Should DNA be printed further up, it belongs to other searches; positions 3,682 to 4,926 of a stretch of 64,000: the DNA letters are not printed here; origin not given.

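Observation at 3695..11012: PlcP-like phosphoesterase, GT4 glycosyltransferase and Ugd: a candidate phosphate-sparing glycolipid (MGDG/GADG-type) remodelling cluster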

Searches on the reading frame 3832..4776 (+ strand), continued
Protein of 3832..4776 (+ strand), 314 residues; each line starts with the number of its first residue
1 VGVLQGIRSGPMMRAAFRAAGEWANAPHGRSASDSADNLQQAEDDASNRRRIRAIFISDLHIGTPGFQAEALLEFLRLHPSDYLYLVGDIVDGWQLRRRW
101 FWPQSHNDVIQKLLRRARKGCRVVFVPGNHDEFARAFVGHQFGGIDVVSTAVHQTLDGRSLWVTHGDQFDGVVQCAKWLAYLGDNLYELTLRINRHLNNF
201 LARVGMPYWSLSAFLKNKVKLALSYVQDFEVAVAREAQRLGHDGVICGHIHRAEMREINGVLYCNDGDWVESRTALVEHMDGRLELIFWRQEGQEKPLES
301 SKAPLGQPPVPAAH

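Call 34: find_related_loci(query=window:3868-4776:+, collection=genome_contigs, flank=10000)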
Query window:3868-4776:+ (302 aa) in genome_contigs; peptide patterns used: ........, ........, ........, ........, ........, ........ (x = any residue, [..] = any of these).
600 stretches matched a pattern (row limit reached: there are more); 590 encode a relative of the query (tblastn E <= 1e-3); the best 80 are kept; 80 distinct loci.
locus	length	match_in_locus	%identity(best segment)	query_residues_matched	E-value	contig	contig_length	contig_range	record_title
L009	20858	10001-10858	73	1-291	2e-142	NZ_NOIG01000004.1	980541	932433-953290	Acidovorax kalamii strain KNDSW-TSA6 contig_4, whole genome shotgun sequence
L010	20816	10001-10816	76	1-277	8e-142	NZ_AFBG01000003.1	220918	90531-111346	Acidovorax radicis N35 contig00003, whole genome shotgun sequence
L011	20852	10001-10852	72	1-301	2e-141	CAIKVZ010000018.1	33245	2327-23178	MAG: uncultured beta proteobacterium isolate MJ-time_bin-4106 genome assembly, contig: bin-4106:018/349, whole genome sh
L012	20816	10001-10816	75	1-277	2e-140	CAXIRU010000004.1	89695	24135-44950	MAG: Acidovorax facilis isolate cycles.exp.s106 genome assembly, contig: k99_1543, whole genome shotgun sequence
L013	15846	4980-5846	72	1-291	2e-139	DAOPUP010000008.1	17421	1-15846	MAG TPA_asm: Acidovorax sp. isolate AMR_MDS_1415 NODE_3318_length_17421_cov_7.513993, whole genome shotgun sequence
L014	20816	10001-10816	76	1-277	1e-139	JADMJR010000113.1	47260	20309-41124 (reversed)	MAG: Acidovorax sp. isolate MAG_42 NODE_636_length_47260_cov_13.186802, whole genome shotgun sequence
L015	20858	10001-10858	70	1-291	8e-138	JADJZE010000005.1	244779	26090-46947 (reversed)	MAG: Candidatus Aalborgicola lynettensis isolate Lyne_18-Q3-R50-59_MAXAC.018 tig00009400-10-2444680, whole genome shotgu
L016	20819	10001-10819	73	1-277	8e-139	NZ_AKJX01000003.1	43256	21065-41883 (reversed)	Acidovorax sp. CF316 PMI14_contig_35.35, whole genome shotgun sequence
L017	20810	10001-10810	72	1-277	5e-137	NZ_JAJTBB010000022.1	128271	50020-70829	MAG: Acidovorax sp. isolate MH_R1_24 k141_32815, whole genome shotgun sequence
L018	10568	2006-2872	69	1-300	7e-137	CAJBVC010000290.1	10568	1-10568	MAG: uncultured beta proteobacterium isolate Loc090519-5m_bin-0379 genome assembly, contig: bin-0379:290/982, whole geno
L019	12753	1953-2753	72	1-277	1e-136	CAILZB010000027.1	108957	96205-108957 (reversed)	MAG: uncultured beta proteobacterium isolate YR2_bin-1147 genome assembly, contig: bin-1147:027/141, whole genome shotgu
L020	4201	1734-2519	76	34-300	5e-138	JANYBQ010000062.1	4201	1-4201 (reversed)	MAG: Betaproteobacteria bacterium isolate GL140_6_metabat_238_sub GL140_6_k141_2283391, whole genome shotgun sequence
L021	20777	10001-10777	75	31-292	1e-134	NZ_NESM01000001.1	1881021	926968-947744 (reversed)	Limnohabitans sp. 15K LimC-15K-C1, whole genome shotgun sequence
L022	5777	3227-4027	73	7-277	2e-135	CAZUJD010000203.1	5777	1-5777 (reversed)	MAG TPA_asm: uncultured Ramlibacter sp. isolate SRP287453_co1_105 genome assembly, contig: NODE_27312_length_5777_cov_4.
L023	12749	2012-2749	78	32-277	1e-134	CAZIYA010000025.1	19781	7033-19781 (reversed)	MAG TPA_asm: uncultured Polaromonas sp. isolate SRP136066_co1_73 genome assembly, contig: NODE_2637_length_19781_cov_7.6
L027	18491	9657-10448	73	11-278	2e-133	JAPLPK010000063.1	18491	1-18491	MAG: Burkholderiales bacterium isolate LacPavin_0419_WC70S_MAG_62_11 LacPavin_0419_WC70S_scaffold_916402, whole genome s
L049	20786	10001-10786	72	30-291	6e-130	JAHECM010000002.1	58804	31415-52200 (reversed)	MAG: Limnohabitans sp. isolate Ww17 NODE_473_length_58804_cov_8.879352, whole genome shotgun sequence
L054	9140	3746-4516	69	35-301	9e-129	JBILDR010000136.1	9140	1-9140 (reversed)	MAG: Polaromonas sp. isolate ME2016-07-20_3300033996_group7_bin88 Rohwer_bin2198_scaffold_5337_c1, whole genome shotgun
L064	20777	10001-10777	69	38-299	7e-126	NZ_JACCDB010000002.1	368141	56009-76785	Tepidicella baoligensis strain B18-50 Scaffold2, whole genome shotgun sequence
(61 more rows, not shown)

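Call 45: search_dna_similar(query=window:3868-4776:+, collection=plasmids, mode=protein, max_rows=30, rows=spread)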
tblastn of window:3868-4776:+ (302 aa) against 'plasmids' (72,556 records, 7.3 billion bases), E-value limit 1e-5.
Records with a match: 32; places in all: 43; records where one place covers at least 80% of the query: 29.
Best place of each record, by identity: 60-80% 2; <60% 30.
By first word of the organism name: Roseomonas 11; Sinorhizobium 4; Pseudomonas 3; Pannonibacter 2; Mitsuaria 1; Ralstonia 1; Methylobacterium 1; Shinella 1; Candidatus 1; Sphingomonas 1; and 6 more.
By predicted mobility (MOB-suite, as given by PLSDB): non-mobilizable 32.
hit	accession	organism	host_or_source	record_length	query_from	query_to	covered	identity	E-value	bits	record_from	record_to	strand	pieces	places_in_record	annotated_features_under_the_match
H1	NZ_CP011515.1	Mitsuaria sp. 7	Bacterium from forest soil.,forest soil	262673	30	296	88%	61.6%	3e-109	354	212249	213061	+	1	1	UDP-2,3-diacylglucosamine diphosphatase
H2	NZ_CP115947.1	Ralstonia solanacearum MolK2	Musa sp.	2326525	23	277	84%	60.7%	9e-101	330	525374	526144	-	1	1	record has no annotation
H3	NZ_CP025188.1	Roseomonas mucosa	Homo sapiens,clinical, human skin, ...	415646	2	300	99%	46.5%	2e-73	252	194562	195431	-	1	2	UDP-2,3-diacylglucosamine diphosphatase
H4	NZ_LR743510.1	Methylobacterium bullatum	-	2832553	32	275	81%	56.6%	1e-88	295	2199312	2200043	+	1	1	none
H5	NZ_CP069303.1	Shinella sp. PSBB067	monoisolate,Minnesota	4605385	17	301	94%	47.8%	3e-77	263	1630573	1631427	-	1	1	none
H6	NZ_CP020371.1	Candidatus Thiodictyon syntrophicum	meromictic lake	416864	25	293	89%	50.2%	9e-76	258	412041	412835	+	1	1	UDP-2,3-diacylglucosamine diphosphatase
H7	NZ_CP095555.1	Roseomonas gilardii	single cell,blood and other clinical ...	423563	11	275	88%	50.6%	3e-74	254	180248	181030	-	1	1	UDP-2,3-diacylglucosamine diphosphatase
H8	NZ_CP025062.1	Roseomonas mucosa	Homo sapiens,Clinical, healthy, human ...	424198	37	300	87%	50.6%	4e-75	256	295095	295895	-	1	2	UDP-2,3-diacylglucosamine diphosphatase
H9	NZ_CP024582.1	Roseomonas sp. FDAARGOS_362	Homo sapiens,peripheral Blood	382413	37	300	87%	50.6%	6e-75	256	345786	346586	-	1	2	UDP-2,3-diacylglucosamine diphosphatase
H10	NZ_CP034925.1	Roseomonas mucosa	Homo sapiens,tissue sample,Clinical, ...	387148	37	300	87%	50.6%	6e-75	256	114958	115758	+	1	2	UDP-2,3-diacylglucosamine diphosphatase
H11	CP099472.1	Roseomonas mucosa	Human skin,single cell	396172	37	300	87%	50.6%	6e-75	256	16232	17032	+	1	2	UDP-2,3-diacylglucosamine diphosphatase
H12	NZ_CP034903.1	Roseomonas mucosa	Homo sapiens,tissue sample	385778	37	300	87%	50.6%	7e-75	256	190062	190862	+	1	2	UDP-2,3-diacylglucosamine diphosphatase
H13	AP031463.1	Roseomonas mucosa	Homo sapiens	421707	37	300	87%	50.6%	7e-75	256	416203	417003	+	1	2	UDP-2,3-diacylglucosamine diphosphatase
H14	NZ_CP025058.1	Roseomonas mucosa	Homo sapiens,Clinical, healthy, human ...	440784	37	300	87%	50.6%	7e-75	256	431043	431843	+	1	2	UDP-2,3-diacylglucosamine diphosphatase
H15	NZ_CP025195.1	Roseomonas mucosa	Homo sapiens,clinical, human skin, ...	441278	37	300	87%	50.6%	7e-75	256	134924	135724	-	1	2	UDP-2,3-diacylglucosamine diphosphatase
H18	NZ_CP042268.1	Pseudomonas aeruginosa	Homo sapiens,sputum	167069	27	274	82%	52.6%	8e-79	267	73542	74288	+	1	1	UDP-2,3-diacylglucosamine diphosphatase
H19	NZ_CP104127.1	Sinorhizobium sp. M103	Phaseolus vulgaris,cell ...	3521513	17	279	87%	49.2%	5e-80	271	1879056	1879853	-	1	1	none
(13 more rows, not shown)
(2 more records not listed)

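Call 46: get_annotated_region(hit=H18, flank=6000)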
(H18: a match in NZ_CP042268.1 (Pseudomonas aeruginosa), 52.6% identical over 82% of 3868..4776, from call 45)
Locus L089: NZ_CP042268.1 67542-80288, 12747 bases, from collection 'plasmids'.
description: Pseudomonas aeruginosa strain HOU1 plasmid pHOU1-1, complete sequence
organism: Pseudomonas aeruginosa (NCBI taxid 287)
taxonomy: Bacteria; Pseudomonadota; Gammaproteobacteria; Pseudomonadales; Pseudomonadaceae; Pseudomonas; Pseudomonas aeruginosa
host: -; source: Homo sapiens,sputum; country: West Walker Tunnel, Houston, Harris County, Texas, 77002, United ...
typing (MOB-suite, as given by PLSDB): non-mobilizable
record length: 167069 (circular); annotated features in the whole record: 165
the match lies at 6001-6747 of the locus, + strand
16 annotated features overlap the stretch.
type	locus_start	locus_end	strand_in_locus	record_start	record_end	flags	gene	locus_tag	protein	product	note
CDS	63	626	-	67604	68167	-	ppiA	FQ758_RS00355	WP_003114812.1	peptidylprolyl isomerase PpiA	-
CDS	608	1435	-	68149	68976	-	-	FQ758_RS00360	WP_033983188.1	alpha/beta hydrolase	-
CDS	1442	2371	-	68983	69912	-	-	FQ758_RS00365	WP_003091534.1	LysR family transcriptional regulator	GO:0006355 - regulation of DNA-templated transcription [Evidence IEA]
CDS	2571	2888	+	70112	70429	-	-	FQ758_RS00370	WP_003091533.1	hypothetical protein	-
CDS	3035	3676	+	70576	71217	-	azoR3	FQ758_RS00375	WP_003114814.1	FMN-dependent NADH-azoreductase AzoR3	-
CDS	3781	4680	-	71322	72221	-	-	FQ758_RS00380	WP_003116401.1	DMT family transporter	GO:0055085 - transmembrane transport [Evidence IEA]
CDS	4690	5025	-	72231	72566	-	-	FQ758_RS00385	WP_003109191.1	tRNA-binding protein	-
CDS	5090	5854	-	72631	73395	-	-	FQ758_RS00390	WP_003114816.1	helix-turn-helix domain-containing protein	GO:0006355 - regulation of DNA-templated transcription [Evidence IEA]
CDS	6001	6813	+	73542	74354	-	-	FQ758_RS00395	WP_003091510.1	UDP-2,3-diacylglucosamine diphosphatase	-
CDS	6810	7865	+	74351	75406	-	-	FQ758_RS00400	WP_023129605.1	glycosyltransferase family 1 protein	-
CDS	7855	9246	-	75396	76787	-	-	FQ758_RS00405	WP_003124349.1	protein CyaB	-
CDS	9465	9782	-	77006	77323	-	-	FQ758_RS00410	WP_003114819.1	Mpo1-like protein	-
CDS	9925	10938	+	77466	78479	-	-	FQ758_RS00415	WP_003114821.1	AraC family transcriptional regulator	-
CDS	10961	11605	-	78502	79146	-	-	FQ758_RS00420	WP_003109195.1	ABC-type transport auxiliary lipoprotein family protein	-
CDS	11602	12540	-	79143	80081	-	-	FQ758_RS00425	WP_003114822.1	MlaD family protein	GO:0015914 - phospholipid transport [Evidence IEA]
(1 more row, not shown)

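Call 47: get_annotated_region(hit=H19, flank=5000)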
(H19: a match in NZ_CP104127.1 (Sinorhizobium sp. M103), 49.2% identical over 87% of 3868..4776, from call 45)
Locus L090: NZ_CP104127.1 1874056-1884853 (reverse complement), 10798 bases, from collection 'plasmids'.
description: Sinorhizobium sp. M103 plasmid pM103a, complete sequence
organism: Sinorhizobium sp. M103 (NCBI taxid 2976821)
taxonomy: Bacteria; Pseudomonadota; Alphaproteobacteria; Hyphomicrobiales; Rhizobiaceae; Sinorhizobium; Sinorhizobium sp. M103
host: -; source: Phaseolus vulgaris,cell culture,Phaseolus vulgaris nodule,nodule from plant grown in inoculum free soil; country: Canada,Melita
typing (MOB-suite, as given by PLSDB): non-mobilizable
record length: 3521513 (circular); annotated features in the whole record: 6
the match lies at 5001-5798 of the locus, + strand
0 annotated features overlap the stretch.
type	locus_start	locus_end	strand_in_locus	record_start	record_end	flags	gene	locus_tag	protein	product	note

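Call 48: get_annotated_region(hit=H2, flank=8000)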
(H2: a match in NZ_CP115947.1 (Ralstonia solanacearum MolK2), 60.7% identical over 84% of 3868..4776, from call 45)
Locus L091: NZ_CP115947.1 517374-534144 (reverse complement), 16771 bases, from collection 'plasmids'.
description: Ralstonia solanacearum MolK2 plasmid pmega, complete sequence
organism: Ralstonia solanacearum MolK2 (NCBI taxid 564065)
taxonomy: Bacteria; Pseudomonadota; Betaproteobacteria; Burkholderiales; Burkholderiaceae; Ralstonia; Ralstonia solanacearum; Ralstonia solanacearum MolK2
host: -; source: Musa sp.; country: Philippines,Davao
typing (MOB-suite, as given by PLSDB): non-mobilizable; replicon rep_cluster_2238; mating-pair formation MPF_T
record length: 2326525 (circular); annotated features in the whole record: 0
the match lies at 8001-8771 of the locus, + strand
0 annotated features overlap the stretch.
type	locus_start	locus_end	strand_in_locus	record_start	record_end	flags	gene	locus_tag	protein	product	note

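Call 71: search_protein_families(library=pfam, proteins=[L049:16663-17595:-, L064:1803-2783:-, L027:15237-16502:-, L054:2229-3479:-, L089:9465-9782:-], max_evalue=0.01)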
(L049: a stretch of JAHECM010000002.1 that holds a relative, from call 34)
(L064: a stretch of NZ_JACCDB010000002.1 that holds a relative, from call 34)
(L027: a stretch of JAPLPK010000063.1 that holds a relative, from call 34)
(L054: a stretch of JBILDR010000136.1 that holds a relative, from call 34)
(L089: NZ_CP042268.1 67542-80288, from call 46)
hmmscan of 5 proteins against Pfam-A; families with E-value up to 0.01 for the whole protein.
L049:16663-17595:- (310 aa): 1 family
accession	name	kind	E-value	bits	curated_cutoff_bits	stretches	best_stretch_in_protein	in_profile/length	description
PF03976.20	PPK2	-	5.5e-108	360.2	22.3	1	56-279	3-226/229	Polyphosphate kinase 2 (PPK2)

L064:1803-2783:- (326 aa): 1 family
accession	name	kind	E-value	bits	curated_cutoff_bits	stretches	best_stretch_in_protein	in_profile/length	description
PF03976.20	PPK2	-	1.5e-111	371.9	22.3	1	75-297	6-228/229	Polyphosphate kinase 2 (PPK2)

L027:15237-16502:- (421 aa): 1 family
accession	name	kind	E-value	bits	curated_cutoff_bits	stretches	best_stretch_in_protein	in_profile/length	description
PF07690.21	MFS_1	-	9.3e-18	64.7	33.4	1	19-350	3-323/347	Major Facilitator Superfamily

L054:2229-3479:- (416 aa): 1 family
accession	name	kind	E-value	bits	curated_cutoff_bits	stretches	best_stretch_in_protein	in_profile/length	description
PF07690.21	MFS_1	-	1.1e-10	41.4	33.4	1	9-344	2-322/347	Major Facilitator Superfamily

L089:9465-9782:- (105 aa): 1 family
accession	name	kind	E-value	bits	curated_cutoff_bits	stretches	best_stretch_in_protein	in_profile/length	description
PF06127.16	Mpo1-like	-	2.2e-42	143.5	24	1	9-103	1-95/95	2-hydroxy-palmitic acid dioxygenase Mpo1-like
